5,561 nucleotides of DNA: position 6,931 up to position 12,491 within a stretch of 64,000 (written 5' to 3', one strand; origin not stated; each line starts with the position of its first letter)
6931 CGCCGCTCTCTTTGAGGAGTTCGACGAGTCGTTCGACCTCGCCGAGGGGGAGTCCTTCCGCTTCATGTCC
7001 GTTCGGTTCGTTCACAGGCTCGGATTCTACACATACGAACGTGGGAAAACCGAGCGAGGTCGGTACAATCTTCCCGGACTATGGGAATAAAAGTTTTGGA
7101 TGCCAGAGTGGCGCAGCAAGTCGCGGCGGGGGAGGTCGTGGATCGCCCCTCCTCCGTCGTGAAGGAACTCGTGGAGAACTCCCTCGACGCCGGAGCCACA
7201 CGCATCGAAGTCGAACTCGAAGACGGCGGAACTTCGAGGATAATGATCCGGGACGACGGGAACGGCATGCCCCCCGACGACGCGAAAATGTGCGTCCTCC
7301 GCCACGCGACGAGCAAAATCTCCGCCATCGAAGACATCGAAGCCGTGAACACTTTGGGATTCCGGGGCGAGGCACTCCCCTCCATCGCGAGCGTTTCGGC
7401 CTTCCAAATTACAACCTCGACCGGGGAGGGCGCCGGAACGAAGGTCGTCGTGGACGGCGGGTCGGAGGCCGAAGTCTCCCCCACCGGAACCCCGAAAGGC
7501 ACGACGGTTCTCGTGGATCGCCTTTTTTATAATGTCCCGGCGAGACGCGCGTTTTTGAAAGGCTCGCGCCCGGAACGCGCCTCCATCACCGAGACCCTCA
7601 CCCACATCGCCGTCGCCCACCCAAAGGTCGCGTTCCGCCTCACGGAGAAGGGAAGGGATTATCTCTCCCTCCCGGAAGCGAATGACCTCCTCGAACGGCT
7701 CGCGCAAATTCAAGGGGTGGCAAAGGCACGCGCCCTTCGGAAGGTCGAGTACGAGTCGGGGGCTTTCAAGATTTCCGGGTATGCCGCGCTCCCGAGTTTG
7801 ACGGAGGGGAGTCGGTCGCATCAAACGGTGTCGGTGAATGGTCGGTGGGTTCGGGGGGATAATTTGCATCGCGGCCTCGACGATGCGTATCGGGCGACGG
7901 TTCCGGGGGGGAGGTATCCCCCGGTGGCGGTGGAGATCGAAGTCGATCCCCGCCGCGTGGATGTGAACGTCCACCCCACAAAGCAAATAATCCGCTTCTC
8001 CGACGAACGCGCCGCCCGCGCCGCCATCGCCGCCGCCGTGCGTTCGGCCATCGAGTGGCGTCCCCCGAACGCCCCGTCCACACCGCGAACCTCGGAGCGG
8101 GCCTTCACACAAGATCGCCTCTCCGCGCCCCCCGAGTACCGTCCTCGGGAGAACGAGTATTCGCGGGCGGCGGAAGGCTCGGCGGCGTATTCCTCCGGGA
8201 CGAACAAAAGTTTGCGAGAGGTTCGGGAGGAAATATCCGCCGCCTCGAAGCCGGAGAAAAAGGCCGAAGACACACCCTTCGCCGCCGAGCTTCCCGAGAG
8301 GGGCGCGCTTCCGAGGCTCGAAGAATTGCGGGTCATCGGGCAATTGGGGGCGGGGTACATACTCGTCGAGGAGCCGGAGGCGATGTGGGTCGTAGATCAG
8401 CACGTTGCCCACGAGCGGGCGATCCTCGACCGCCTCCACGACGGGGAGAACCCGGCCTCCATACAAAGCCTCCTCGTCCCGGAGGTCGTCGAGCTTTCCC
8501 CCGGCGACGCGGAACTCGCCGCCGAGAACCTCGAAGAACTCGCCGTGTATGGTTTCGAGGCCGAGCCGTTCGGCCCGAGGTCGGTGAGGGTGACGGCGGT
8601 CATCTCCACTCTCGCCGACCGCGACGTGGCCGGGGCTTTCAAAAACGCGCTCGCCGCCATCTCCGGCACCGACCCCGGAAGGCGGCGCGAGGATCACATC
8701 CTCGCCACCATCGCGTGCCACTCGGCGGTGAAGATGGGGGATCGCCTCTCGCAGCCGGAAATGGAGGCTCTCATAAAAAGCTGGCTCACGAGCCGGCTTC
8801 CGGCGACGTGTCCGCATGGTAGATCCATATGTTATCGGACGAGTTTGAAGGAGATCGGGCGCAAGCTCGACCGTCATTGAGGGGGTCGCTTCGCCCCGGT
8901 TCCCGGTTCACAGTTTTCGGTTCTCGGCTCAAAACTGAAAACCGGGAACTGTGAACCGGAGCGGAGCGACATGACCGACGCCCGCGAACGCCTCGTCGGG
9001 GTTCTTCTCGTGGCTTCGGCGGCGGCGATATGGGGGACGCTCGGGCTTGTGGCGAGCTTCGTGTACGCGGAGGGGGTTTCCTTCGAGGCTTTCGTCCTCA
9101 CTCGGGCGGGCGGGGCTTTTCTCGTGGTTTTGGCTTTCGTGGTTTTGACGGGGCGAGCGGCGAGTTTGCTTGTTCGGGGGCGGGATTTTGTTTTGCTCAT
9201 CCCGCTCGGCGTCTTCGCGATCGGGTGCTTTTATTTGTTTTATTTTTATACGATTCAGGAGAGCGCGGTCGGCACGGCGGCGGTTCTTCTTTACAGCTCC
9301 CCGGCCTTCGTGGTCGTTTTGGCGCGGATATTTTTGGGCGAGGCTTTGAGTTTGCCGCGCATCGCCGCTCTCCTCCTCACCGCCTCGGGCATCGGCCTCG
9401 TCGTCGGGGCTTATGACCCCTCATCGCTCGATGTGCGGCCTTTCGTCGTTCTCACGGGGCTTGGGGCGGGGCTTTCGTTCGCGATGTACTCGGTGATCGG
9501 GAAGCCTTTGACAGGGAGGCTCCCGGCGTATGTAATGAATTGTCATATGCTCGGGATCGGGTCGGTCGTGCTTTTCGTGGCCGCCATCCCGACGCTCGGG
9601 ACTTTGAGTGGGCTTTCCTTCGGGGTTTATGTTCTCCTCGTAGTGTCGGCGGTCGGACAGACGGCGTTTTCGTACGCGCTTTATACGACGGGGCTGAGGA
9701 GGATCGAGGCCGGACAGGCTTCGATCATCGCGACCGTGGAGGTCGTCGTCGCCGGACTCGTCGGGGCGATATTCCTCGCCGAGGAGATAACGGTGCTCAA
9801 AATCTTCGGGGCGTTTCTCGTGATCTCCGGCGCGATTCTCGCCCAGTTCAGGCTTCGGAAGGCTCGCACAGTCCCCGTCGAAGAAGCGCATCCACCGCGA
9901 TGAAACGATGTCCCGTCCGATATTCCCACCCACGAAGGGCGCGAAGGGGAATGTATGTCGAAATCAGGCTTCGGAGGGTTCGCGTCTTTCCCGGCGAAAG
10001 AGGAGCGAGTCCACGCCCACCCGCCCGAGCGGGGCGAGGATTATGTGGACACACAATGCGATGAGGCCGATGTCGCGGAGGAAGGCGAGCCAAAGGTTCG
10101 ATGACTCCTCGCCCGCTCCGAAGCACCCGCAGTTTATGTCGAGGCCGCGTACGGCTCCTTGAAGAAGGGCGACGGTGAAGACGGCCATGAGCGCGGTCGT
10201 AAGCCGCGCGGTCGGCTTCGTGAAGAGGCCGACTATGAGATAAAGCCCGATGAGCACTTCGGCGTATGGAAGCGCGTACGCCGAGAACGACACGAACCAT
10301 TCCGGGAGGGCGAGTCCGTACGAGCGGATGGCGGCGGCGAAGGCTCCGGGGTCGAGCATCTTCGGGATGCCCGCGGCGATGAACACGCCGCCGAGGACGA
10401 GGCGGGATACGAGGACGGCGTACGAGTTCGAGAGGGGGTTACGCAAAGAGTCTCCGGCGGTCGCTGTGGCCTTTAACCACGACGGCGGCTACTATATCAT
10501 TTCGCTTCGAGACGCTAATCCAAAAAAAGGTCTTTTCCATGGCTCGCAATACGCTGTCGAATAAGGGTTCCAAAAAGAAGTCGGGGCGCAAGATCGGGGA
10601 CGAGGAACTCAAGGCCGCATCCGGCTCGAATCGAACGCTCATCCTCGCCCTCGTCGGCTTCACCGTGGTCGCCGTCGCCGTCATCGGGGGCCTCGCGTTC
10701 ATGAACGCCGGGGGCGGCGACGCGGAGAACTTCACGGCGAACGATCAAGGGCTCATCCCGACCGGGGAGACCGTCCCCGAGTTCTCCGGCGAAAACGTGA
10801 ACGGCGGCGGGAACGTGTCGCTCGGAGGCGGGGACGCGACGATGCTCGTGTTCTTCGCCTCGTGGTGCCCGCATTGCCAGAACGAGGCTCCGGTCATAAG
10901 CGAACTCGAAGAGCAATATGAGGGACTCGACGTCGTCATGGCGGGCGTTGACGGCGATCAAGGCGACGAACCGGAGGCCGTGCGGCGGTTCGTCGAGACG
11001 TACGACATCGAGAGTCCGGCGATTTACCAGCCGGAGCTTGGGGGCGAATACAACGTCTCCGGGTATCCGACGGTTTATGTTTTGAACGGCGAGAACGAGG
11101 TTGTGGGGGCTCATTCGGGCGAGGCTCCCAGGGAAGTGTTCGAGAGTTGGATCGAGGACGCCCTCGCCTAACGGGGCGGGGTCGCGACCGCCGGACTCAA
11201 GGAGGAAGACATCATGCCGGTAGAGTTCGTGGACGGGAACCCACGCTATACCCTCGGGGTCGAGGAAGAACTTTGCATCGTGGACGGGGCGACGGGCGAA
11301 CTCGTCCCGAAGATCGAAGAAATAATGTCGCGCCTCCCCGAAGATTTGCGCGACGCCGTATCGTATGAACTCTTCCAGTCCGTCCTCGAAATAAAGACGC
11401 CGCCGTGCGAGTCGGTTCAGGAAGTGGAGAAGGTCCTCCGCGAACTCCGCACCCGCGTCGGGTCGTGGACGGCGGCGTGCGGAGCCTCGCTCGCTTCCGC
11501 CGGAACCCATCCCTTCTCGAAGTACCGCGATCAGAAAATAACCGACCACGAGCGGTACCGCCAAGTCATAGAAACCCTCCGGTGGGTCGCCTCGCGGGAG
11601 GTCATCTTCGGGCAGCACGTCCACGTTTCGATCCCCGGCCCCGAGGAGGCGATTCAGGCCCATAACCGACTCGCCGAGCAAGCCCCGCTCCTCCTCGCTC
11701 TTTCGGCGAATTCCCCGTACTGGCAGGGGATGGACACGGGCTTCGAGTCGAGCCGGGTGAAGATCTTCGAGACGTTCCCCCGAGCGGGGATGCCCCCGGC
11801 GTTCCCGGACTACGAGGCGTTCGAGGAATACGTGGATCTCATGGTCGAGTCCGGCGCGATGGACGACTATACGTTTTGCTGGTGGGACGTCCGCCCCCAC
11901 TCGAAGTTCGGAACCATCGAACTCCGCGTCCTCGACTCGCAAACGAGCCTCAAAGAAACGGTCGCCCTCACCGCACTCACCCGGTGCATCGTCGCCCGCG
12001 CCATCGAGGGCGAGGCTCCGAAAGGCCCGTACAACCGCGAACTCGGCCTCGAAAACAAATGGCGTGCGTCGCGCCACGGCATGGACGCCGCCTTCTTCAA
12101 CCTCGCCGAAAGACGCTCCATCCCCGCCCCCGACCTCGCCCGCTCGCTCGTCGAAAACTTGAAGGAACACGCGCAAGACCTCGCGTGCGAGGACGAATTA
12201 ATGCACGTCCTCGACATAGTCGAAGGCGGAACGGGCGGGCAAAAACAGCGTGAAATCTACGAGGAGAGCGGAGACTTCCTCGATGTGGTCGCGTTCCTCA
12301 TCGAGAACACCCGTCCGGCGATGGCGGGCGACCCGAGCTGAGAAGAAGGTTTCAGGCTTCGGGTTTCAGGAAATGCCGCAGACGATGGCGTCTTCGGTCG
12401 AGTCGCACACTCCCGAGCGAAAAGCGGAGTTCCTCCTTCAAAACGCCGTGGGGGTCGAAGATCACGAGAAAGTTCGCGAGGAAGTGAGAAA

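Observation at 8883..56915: Intergenic element family built from 7-nt word arrays whose word changes between copies but is matched between the two arms of each copy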

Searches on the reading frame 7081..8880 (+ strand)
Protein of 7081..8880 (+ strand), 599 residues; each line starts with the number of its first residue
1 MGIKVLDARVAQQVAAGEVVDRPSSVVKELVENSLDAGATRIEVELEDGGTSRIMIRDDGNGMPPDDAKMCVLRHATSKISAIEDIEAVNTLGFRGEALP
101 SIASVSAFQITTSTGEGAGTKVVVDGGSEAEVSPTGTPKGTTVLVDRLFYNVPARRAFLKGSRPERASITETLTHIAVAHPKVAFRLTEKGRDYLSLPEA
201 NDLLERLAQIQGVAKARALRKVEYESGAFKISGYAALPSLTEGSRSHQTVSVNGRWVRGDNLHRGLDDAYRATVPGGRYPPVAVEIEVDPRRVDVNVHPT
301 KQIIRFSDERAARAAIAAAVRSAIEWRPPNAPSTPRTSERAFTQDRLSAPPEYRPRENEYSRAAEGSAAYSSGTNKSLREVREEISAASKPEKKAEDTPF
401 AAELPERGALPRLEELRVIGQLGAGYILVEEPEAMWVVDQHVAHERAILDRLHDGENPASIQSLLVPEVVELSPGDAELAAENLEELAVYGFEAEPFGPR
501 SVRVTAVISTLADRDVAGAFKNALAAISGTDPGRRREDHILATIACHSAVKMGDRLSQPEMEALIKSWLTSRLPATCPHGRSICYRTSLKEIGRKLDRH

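Call 14: search_protein_families(library=pfam, proteins=[window:7081-8880:+])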
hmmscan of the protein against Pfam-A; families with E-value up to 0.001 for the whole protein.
window:7081-8880:+ (599 aa): 4 families
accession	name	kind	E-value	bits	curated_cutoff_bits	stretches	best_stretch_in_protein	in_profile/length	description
PF01119.25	DNA_mis_repair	-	6.6e-31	106.8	26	1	208-324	2-118/119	DNA mismatch repair protein, C-terminal domain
PF08676.16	MutL_C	-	1.1e-30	106.6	25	1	419-556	1-142/142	MutL C terminal dimerisation domain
PF13589.12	HATPase_c_3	-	6.5e-13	49.3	25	1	24-114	4-94/137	Histidine kinase-, DNA gyrase B-, and HSP90-like ATPase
PF02518.31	HATPase_c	-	1.3e-08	35.7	26.4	1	21-79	4-56/111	Histidine kinase-, DNA gyrase B-, and HSP90-like ATPase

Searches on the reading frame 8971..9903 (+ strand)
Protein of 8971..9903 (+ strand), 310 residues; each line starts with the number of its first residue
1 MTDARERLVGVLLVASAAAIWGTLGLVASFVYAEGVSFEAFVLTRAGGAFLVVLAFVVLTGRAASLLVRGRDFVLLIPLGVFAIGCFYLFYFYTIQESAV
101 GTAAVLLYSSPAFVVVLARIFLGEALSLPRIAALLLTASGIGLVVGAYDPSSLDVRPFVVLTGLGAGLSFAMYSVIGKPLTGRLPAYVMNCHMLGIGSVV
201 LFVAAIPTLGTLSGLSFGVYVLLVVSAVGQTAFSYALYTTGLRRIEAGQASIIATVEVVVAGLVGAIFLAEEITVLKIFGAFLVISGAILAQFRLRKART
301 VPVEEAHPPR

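Call 14: search_protein_families(library=pfam, proteins=[window:8971-9903:+])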
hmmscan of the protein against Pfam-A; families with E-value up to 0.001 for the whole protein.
window:8971-9903:+ (310 aa): 1 family
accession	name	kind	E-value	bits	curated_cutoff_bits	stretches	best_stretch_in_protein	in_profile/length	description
PF00892.27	EamA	-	2.5e-33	115.7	28.2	2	9-145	2-134/135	EamA-like transporter family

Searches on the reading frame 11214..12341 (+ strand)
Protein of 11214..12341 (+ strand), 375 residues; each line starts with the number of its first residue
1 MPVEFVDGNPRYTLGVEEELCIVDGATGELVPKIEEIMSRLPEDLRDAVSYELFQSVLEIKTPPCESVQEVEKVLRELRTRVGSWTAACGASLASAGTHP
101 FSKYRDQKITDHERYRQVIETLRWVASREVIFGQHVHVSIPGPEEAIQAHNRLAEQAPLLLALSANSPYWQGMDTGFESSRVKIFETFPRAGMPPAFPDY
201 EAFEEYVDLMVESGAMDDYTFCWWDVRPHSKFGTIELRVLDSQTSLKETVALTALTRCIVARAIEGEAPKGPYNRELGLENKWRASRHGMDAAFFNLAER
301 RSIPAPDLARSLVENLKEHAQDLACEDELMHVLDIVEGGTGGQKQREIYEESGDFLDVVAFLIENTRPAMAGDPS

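Call 54: search_protein_families(library=pfam, proteins=[window:11214-12341:+])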
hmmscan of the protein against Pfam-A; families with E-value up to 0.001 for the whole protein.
window:11214-12341:+ (375 aa): 1 family
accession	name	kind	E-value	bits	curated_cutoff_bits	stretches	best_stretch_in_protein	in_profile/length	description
PF04107.18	GCS2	-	5.5e-63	213.5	21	1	14-289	1-290/291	Glutamate-cysteine ligase family 2(GCS2)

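Call 55: find_homologous_proteins(query=window:11214-12341:+, max_evalue=1e-60)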
Query window:11214-12341:+ (375 aa): 3813 proteins with E <= 1e-60 among 8000 candidates; the best 120 are listed.
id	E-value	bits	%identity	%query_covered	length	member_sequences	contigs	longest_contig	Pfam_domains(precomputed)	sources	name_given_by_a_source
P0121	9.3e-240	813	93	100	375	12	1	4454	PF04107.19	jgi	jgi:glutamate---cysteine ligase / carboxylate-amine ligase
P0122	9.0e-229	777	89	100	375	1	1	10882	PF04107.19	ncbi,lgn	ncbi:MAG: glutamate--cysteine ligase [Rubrobacteraceae bacterium]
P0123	2.7e-228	775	90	100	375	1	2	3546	PF04107.19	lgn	-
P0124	4.1e-209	712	82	100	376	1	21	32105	PF04107.19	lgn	-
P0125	7.6e-208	708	82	100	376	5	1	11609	PF04107.19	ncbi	ncbi:MAG: glutamate--cysteine ligase [Rubrobacter sp.]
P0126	5.2e-207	705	81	100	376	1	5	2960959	PF04107.19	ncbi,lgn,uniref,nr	ncbi:carboxylate-amine ligase, YbdK family [Rubrobacter radiotolerans]|uniref:Putative glutamate--cy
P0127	1.6e-204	697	80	100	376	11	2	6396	PF04107.19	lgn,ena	-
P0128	1.6e-196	671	77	100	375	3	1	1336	PF04107.19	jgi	jgi:carboxylate-amine ligase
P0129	3.3e-195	666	77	100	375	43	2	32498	PF04107.19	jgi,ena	jgi:carboxylate-amine ligase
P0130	1.2e-193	661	76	100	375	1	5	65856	PF04107.19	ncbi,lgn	-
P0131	1.2e-193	661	76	100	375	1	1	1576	PF04107.19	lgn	-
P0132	1.6e-193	661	77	100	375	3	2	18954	PF04107.19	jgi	-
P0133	2.9e-193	660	76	100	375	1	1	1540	PF04107.19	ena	-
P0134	5.8e-193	659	77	100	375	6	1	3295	PF04107.19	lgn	-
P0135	3.0e-192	657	77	100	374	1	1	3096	PF04107.19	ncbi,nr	ncbi:MAG TPA: glutamate--cysteine ligase [Rubrobacteraceae bacterium]|nr:glutamate--cysteine ligase 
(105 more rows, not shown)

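Call 56: find_encoding_contigs(protein=P0121, flank=10000, max_places=1)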
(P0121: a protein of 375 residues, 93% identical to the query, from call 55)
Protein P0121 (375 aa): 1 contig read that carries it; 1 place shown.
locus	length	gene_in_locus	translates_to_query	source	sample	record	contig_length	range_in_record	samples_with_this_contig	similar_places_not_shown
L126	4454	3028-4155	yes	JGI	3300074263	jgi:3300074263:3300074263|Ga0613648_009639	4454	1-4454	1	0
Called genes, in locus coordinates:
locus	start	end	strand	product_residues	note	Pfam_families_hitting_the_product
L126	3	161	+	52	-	?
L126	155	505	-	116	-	-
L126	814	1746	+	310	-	PF00892:EamA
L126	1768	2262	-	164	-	PF07291:MauE, PF07681:DoxX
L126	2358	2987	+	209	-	PF00578:AhpC-TSA, PF08534:Redoxin, PF13098:Thioredoxin_2, PF00085:Thioredoxin, PF13905:Thioredoxin_8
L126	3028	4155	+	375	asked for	PF04107:GCS2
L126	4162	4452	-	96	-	?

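Call 57: find_encoding_contigs(protein=P0122, flank=10000, max_places=1)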
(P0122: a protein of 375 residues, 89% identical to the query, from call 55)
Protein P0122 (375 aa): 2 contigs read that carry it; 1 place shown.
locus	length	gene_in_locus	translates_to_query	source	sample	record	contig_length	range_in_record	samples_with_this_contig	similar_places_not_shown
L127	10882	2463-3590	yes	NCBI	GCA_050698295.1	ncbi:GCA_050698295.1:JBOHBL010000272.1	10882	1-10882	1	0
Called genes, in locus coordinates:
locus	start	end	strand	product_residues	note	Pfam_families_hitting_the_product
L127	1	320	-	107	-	PF13749:HATPase_c_4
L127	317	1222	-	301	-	PF04326:SLFN_AlbA_2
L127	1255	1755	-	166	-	PF07291:MauE, PF07681:DoxX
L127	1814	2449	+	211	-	PF00578:AhpC-TSA, PF08534:Redoxin, PF00085:Thioredoxin, PF13098:Thioredoxin_2, PF13905:Thioredoxin_8, PF01323:DSBA (faint)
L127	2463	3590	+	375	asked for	PF04107:GCS2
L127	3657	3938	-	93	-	PF01037:AsnC_trans_reg, PF08734:GYD (weak)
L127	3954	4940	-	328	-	-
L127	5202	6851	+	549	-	PF00069:Pkinase, PF07714:PK_Tyr_Ser-Thr, PF03109:ABC1 (weak)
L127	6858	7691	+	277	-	PF12401:FhaA_N, PF16697:Yop-YscD_cpl, PF00498:FHA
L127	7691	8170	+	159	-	PF16697:Yop-YscD_cpl, PF00498:FHA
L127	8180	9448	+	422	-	PF00481:PP2C, PF13672:PP2C_2, PF07228:SpoIIE (weak)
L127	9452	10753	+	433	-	PF01098:FTSW_RODA_SPOVE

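Call 58: find_encoding_contigs(protein=P0126, flank=10000, max_places=1)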
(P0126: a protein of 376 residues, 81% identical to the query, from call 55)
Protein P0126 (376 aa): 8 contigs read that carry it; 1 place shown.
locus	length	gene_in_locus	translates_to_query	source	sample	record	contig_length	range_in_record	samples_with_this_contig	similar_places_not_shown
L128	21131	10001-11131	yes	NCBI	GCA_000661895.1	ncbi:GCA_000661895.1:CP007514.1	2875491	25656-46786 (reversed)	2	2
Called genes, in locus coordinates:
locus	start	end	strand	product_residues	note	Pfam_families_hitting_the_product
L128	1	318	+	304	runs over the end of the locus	PF04069:OpuAC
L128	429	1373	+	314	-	PF04069:OpuAC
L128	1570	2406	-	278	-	PF07136:DUF1385, PF19928:DUF6391 (weak)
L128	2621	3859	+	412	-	PF01594:AI-2E_transport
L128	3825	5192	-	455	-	PF00289:Biotin_carb_N, PF02655:ATP-grasp_3 (faint), PF02222:ATP-grasp, PF02786:CPSase_L_D2, PF07478:Dala_Dala_lig_C, PF02785:Biotin_carb_C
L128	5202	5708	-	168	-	PF00364:Biotin_lipoyl, PF01597:GCV_H (weak)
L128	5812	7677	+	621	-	PF02518:HATPase_c (weak), PF13589:HATPase_c_3, PF01119:DNA_mis_repair, PF08676:MutL_C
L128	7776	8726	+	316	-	PF00892:EamA, PF03151:TPT (faint), PF00892:EamA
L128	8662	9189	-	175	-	PF07291:MauE, PF07681:DoxX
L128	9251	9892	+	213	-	PF00578:AhpC-TSA, PF08534:Redoxin, PF00085:Thioredoxin, PF13098:Thioredoxin_2, PF13905:Thioredoxin_8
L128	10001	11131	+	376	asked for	PF04107:GCS2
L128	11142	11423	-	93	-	PF01037:AsnC_trans_reg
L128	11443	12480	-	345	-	-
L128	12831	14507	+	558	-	PF00069:Pkinase, PF07714:PK_Tyr_Ser-Thr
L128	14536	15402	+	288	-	PF12401:FhaA_N, PF16697:Yop-YscD_cpl, PF00498:FHA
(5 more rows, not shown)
